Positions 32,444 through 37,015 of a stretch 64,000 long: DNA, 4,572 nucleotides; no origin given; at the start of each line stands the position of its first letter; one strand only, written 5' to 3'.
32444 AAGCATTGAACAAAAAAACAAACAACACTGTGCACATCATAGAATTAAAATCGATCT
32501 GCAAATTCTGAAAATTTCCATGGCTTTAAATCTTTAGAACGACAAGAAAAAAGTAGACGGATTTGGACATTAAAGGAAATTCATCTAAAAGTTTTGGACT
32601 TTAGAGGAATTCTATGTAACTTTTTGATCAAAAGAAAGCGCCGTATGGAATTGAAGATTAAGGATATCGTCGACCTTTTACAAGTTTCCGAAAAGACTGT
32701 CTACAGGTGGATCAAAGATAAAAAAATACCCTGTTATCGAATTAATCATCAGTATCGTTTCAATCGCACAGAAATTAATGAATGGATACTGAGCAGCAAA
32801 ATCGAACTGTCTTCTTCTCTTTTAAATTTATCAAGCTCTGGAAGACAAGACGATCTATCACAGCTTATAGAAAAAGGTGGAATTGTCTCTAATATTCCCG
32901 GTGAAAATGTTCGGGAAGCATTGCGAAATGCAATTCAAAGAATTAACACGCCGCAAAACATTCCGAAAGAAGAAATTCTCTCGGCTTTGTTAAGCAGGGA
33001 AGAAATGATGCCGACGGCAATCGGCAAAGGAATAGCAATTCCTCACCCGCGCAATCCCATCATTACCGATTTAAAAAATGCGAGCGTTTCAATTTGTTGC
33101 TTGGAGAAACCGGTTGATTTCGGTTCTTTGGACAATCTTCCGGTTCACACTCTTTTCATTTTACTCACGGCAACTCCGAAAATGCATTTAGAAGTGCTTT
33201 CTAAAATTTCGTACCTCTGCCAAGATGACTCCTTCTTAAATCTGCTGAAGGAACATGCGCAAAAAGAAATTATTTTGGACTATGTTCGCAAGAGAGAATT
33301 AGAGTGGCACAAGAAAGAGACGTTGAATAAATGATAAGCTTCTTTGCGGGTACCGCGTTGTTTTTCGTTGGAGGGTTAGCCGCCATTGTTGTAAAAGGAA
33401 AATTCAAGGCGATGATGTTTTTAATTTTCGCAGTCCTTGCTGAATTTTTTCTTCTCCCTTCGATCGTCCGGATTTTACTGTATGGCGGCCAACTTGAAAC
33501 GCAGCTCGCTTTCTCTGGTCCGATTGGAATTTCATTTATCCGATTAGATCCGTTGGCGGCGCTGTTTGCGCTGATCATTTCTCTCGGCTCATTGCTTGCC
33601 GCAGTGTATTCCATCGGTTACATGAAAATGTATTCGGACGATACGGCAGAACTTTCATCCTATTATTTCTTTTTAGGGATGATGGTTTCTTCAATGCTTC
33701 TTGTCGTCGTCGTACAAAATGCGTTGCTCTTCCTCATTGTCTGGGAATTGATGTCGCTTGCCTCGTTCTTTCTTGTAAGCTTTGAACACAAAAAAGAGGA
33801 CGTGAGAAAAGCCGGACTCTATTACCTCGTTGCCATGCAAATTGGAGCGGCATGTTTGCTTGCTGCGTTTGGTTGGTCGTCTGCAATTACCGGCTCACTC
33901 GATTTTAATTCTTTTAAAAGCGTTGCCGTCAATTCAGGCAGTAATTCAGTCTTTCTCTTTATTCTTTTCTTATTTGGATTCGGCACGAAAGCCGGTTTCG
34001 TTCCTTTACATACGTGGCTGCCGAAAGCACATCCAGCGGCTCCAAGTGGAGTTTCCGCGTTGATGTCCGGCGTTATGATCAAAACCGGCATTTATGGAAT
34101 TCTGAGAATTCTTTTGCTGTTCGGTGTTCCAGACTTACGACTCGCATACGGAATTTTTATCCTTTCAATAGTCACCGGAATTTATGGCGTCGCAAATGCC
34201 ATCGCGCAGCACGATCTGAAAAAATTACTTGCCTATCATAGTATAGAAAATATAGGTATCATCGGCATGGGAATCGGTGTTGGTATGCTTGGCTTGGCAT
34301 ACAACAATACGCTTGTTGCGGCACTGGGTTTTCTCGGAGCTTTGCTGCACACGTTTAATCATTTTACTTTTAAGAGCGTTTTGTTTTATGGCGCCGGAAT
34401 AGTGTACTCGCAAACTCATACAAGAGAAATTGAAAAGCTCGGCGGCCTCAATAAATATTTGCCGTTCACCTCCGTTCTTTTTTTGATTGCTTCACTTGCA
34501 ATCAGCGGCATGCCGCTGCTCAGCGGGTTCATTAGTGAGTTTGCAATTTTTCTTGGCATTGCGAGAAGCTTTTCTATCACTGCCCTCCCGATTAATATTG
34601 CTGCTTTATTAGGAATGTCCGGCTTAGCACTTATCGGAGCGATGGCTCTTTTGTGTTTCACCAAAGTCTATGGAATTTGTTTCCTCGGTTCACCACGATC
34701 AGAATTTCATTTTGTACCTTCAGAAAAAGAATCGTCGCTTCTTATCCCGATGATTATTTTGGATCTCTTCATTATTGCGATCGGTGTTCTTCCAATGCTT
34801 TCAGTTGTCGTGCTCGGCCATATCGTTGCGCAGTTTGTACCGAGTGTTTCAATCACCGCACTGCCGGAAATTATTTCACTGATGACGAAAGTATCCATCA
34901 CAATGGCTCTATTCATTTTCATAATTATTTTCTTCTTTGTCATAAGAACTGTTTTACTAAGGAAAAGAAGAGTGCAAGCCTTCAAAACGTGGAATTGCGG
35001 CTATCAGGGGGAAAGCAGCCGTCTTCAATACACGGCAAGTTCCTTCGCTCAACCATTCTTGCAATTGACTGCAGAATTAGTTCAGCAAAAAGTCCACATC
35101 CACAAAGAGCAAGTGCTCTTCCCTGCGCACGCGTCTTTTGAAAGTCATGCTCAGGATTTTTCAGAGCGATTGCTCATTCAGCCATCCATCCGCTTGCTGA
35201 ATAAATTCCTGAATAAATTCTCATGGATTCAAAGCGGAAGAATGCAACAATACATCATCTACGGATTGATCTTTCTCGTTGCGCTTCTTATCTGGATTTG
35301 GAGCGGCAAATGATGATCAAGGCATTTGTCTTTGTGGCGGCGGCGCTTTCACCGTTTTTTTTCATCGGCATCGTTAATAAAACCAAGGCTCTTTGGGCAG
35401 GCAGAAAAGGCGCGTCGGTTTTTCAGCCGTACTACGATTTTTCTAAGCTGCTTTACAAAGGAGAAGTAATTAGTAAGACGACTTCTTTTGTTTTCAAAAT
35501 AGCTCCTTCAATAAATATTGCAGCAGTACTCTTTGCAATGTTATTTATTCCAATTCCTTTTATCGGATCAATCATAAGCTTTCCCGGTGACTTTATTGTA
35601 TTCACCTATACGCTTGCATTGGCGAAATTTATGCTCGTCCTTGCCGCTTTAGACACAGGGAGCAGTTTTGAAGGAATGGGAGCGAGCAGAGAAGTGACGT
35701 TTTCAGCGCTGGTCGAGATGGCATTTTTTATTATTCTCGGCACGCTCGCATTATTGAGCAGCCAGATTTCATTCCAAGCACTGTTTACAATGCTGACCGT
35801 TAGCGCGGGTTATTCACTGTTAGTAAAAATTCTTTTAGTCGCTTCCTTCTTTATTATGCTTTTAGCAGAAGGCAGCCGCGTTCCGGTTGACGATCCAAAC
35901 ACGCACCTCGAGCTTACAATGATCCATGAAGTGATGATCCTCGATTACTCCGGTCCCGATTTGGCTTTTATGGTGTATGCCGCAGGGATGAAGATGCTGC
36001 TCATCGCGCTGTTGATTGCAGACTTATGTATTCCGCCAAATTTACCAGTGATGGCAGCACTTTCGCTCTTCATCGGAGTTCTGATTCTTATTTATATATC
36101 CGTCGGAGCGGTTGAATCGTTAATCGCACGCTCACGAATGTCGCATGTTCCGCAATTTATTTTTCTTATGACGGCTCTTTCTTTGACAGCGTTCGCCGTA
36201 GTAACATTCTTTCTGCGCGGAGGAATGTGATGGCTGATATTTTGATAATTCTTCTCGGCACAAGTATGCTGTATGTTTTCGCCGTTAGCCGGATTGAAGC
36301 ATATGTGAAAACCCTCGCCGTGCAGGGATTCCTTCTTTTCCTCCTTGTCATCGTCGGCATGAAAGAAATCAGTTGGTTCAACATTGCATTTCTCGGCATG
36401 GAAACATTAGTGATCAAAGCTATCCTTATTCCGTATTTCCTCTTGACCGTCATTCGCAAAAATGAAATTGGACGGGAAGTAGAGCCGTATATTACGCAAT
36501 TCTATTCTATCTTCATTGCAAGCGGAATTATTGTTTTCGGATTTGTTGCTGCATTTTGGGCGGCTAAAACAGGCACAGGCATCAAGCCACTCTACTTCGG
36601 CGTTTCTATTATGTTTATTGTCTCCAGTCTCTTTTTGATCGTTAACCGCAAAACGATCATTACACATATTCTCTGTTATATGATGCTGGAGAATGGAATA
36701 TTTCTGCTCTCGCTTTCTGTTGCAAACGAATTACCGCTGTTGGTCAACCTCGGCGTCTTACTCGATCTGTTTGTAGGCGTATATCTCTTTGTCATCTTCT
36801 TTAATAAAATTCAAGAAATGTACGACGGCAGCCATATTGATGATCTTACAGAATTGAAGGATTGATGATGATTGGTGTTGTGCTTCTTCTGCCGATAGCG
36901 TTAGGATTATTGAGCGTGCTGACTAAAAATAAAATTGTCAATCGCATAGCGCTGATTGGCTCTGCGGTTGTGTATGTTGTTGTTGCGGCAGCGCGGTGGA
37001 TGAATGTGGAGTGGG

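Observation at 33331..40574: Six-gene hyf-type membrane complex operon that looks like an Ehr (energy-converting hydrogenase-related) complex, not a true hydrogenase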

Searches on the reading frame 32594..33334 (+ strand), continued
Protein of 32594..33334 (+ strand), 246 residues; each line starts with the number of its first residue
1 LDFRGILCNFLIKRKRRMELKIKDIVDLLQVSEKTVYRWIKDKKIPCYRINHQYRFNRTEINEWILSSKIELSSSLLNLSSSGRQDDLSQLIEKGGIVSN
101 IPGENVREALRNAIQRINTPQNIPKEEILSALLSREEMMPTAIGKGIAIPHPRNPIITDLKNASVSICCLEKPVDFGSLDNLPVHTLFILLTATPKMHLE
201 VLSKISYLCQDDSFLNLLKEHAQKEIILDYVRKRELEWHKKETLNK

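Call 86: predict_structure(alignment_id=A7)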
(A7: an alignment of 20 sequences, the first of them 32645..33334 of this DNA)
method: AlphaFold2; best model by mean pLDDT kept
length: 229 residues; sequences in the alignment: 20
mean_pLDDT: 80.7   pTM: 0.67
mean pLDDT of the five models: 80.7, 78.9, 76.9, 75.6, 73.1
residues with pLDDT >= 90: 82; 70-90: 104; 50-70: 20; < 50: 23
segments of 3 or more residues with pLDDT < 50: 52-67, 118-122
pLDDT, mean of each block of 10 residues (from residue 1): 82 82 89 89 73 40 45 92 92 94 85 73 67 77 88 91 86 85 85 91 94 91 62
secondary structure, 60 per line:
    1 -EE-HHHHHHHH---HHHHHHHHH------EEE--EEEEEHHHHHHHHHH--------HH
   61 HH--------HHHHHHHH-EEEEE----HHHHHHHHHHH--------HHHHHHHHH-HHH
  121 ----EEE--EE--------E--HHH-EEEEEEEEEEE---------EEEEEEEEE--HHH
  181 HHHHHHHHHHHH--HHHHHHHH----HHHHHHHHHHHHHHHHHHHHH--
elements in order: H5-12 H16-24 E31-33 E36-40 H41-50 H59-62 H71-78 E80-84 H89-99 H108-116 E125-127 E147-157 E167-175 H178-192 H195-202 H207-227

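Call 88: fold_search(model_id=the predicted structure, library=pdb)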
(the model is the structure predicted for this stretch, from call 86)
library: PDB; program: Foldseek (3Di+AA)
matches with E <= 10: 476; with E <= 0.001: 31
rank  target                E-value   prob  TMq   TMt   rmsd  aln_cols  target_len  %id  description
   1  1a6j_B                7.6e-08  1.00  0.45  0.64   5.6       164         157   28  NITROGEN REGULATORY BACTERIAL PROTEIN IIA-NITROGEN (released 1998-07-15)
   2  1a6j_A                1.1e-07  1.00  0.51  0.74   3.3       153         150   29  NITROGEN REGULATORY BACTERIAL PROTEIN IIA-NITROGEN (released 1998-07-15)
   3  3urr_B                2.0e-07  1.00  0.49  0.73   2.5       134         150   28  Structure of PTS IIA-like nitrogen-regulatory protein PtsN (BTH_I0484) (ptsN) (released 2011-12-21)
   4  3urr_A                2.0e-07  1.00  0.52  0.77   2.7       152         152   25  Structure of PTS IIA-like nitrogen-regulatory protein PtsN (BTH_I0484) (ptsN) (released 2011-12-21)
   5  2a0j                  4.9e-07  1.00  0.54  0.82   2.7       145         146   24  Crystal Structure of Nitrogen Regulatory Protein IIA-Ntr from Neisseria meningitidis (released 2005-09-20)
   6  4gqx_A                2.0e-06  1.00  0.53  0.78   2.8       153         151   22  Crystal structure of EIIA(NTR) from Burkholderia pseudomallei (released 2013-03-20)
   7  1a3a_C                1.3e-05  1.00  0.47  0.71   3.4       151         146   19  CRYSTAL STRUCTURE OF IIA MANNITOL FROM ESCHERICHIA COLI (released 1998-08-12)
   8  3oxp_A                1.6e-05  1.00  0.48  0.71   3.8       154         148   22  Structure of phosphotransferase enzyme II, A component from Yersinia pestis CO92 at 1.2 A resolution (released 2010-10-13)
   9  2oqt_A                2.0e-05  1.00  0.51  0.75   3.1       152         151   21  Structural Genomics, the crystal structure of a putative PTS IIA domain from Streptococcus pyogenes M1 GAS (released 2007-03-06)
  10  2oqt_B                2.0e-05  1.00  0.49  0.70   3.6       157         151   22  Structural Genomics, the crystal structure of a putative PTS IIA domain from Streptococcus pyogenes M1 GAS (released 2007-03-06)
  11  2oqt_C                3.7e-05  1.00  0.48  0.68   4.2       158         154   22  Structural Genomics, the crystal structure of a putative PTS IIA domain from Streptococcus pyogenes M1 GAS (released 2007-03-06)
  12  2oqt_D                5.0e-05  1.00  0.50  0.70   3.6       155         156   23  Structural Genomics, the crystal structure of a putative PTS IIA domain from Streptococcus pyogenes M1 GAS (released 2007-03-06)
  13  2few_A                5.0e-05  1.00  0.46  0.70   3.3       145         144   19  Complex of enzyme IIAMTL and phosphorylated enzyme IIBMTL from Escherichia coli NMR, restrained regularized mean struc (released 2006-02-07)
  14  1a3a_D                5.3e-05  1.00  0.47  0.71   3.3       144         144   19  CRYSTAL STRUCTURE OF IIA MANNITOL FROM ESCHERICHIA COLI (released 1998-08-12)
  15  1a3a_B                6.8e-05  1.00  0.46  0.71   3.7       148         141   18  CRYSTAL STRUCTURE OF IIA MANNITOL FROM ESCHERICHIA COLI (released 1998-08-12)
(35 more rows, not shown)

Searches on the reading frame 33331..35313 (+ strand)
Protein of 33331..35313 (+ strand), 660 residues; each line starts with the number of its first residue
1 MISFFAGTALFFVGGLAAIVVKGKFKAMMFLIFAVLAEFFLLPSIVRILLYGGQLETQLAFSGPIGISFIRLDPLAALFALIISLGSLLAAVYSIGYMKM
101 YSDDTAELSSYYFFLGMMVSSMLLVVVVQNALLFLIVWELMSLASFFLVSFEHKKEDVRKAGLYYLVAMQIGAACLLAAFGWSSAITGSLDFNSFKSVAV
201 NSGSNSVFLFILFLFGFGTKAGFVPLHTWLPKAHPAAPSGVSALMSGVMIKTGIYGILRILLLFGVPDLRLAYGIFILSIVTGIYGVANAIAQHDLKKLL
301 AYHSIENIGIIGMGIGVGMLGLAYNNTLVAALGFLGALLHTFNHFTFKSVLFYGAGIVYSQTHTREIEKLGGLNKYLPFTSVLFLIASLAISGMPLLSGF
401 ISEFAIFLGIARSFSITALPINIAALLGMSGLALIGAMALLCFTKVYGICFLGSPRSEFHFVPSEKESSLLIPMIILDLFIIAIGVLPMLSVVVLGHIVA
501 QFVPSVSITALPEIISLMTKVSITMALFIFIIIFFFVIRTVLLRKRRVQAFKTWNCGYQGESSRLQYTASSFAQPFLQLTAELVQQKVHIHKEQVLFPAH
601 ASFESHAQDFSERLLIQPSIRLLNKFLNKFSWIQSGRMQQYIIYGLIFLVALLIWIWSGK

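Call 3: search_protein_families(library=pfam, proteins=[window:33331-35313:+], max_evalue=0.01)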
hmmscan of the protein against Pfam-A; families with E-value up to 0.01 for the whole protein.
window:33331-35313:+ (660 aa): 2 families
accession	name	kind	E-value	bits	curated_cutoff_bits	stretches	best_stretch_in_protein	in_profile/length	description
PF00361.26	Proton_antipo_M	-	9.7e-56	189.5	21.5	1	130-421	3-286/294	NADH:quinone oxidoreductase/Mrp antiporter, TM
PF00662.26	Proton_antipo_N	-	3.6e-06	27.2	24.5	1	70-100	13-43/51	NADH-Ubiquinone oxidoreductase (complex I), chain 5 N-terminus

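Call 4: search_protein_families(library=ncbifam, proteins=[window:33331-35313:+], max_evalue=0.01)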
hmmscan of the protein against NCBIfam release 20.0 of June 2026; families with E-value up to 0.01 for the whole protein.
window:33331-35313:+ (660 aa): 70 families (the best 25 are shown)
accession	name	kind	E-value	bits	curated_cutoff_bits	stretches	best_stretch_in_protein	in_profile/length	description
NF005086.0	PRK06521.1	equivalog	5.7e-161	537.3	667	1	9-656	13-667/669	hydrogenase 4 subunit B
NF006418.0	PRK08667.1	equivalog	1.6e-121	406.9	794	1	4-654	6-638/644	hydrogenase membrane subunit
NF005958.0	PRK08042.1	equivalog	3.2e-73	247.5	727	1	69-588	70-568/608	formate hydrogenlyase subunit 3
NF006240.0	PRK08376.1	subfamily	6.7e-68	229.9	662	1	64-491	81-495/521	putative monovalent cation/H+ antiporter subunit D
NF009288.0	PRK12648.1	equivalog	2.7e-62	211.1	1104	1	11-548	10-527/954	monovalent cation/H+ antiporter subunit A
TIGR00940.1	2a6301s01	subfamily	4.1e-62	210.6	920.45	1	30-549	30-547/793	monovalent cation:proton antiporter subunit A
NF009285.0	PRK12645.1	equivalog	9.9e-61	206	1028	1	30-564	33-575/804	Na+/H+ antiporter subunit A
NF006419.0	PRK08668.1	equivalog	1.1e-59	202.8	617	1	11-655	11-611/613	NADH dehydrogenase subunit M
NF009310.0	PRK12668.1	equivalog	2.4e-58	198.4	564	1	2-643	4-571/584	Na(+)/H(+) antiporter subunit D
TIGR01972.1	NDH_I_M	subfamily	5.4e-58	196.8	263.8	1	12-501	9-481/486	NADH-quinone oxidoreductase subunit M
NF009287.0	PRK12647.1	equivalog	4.6e-56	190.8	937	1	10-547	9-523/773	putative monovalent cation/H+ antiporter subunit A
NF005097.0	PRK06525.1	equivalog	1.2e-55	189.2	430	1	8-480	9-467/480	hydrogenase 4 subunit D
NF009286.0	PRK12646.1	equivalog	1e-53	183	1063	1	24-538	28-545/800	DUF4040 family protein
NF005141.0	PRK06590.1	equivalog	6.8e-51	173.9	556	1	70-657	77-610/615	NADH-quinone oxidoreductase subunit L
NF005044.0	PRK06458.1-4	equivalog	3.1e-48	164.9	610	1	69-487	69-478/531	hydrogenase 4 subunit F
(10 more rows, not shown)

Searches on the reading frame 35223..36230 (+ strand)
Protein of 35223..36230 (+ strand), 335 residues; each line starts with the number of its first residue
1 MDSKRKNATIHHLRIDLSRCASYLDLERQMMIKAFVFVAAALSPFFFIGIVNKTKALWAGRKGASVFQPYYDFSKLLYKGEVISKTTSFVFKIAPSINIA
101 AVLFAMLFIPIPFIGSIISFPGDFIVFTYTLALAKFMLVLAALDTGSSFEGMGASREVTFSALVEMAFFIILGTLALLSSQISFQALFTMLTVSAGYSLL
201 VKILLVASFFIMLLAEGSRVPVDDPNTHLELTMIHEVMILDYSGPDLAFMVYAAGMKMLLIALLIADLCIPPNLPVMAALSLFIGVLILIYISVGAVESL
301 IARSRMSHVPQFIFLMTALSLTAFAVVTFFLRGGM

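Call 3: search_protein_families(library=pfam, proteins=[window:35223-36230:+], max_evalue=0.01)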
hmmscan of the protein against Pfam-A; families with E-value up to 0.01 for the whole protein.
window:35223-36230:+ (335 aa): 1 family
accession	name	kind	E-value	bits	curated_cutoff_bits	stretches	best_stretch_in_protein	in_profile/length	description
PF00146.26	NADHdh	-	5.6e-30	105.2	27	1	35-326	5-296/298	NADH dehydrogenase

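Call 4: search_protein_families(library=ncbifam, proteins=[window:35223-36230:+], max_evalue=0.01)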
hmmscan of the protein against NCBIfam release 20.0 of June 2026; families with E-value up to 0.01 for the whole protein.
window:35223-36230:+ (335 aa): 1 family
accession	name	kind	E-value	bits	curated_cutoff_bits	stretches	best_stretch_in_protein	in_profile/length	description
NF004741.0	PRK06076.1-2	equivalog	2.3e-08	33.6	305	1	66-308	66-309/337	NADH-quinone oxidoreductase subunit NuoH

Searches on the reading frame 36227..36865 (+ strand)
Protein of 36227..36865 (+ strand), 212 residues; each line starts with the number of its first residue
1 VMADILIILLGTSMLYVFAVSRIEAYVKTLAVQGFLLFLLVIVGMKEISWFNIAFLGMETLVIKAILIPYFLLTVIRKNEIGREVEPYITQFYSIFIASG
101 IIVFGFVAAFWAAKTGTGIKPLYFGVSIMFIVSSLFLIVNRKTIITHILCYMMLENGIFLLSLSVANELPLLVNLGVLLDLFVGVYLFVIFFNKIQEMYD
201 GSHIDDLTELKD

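Call 3: search_protein_families(library=pfam, proteins=[window:36227-36865:+], max_evalue=0.01)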
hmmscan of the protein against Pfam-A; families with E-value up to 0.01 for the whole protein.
window:36227-36865:+ (212 aa): 1 family
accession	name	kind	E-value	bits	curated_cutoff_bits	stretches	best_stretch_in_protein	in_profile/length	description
PF00420.29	Oxidored_q2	-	0.00019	21.5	26.1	1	123-210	2-93/95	NADH-ubiquinone/plastoquinone oxidoreductase chain 4L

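Call 4: search_protein_families(library=ncbifam, proteins=[window:36227-36865:+], max_evalue=0.01)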
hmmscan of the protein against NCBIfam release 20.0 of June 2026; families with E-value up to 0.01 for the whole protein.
window:36227-36865:+ (212 aa): 1 family
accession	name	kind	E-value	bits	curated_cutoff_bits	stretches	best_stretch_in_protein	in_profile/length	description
NF008556.0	PRK11492.1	equivalog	6.5e-19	68.7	136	1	3-211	7-215/216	hydrogenase 4 membrane subunit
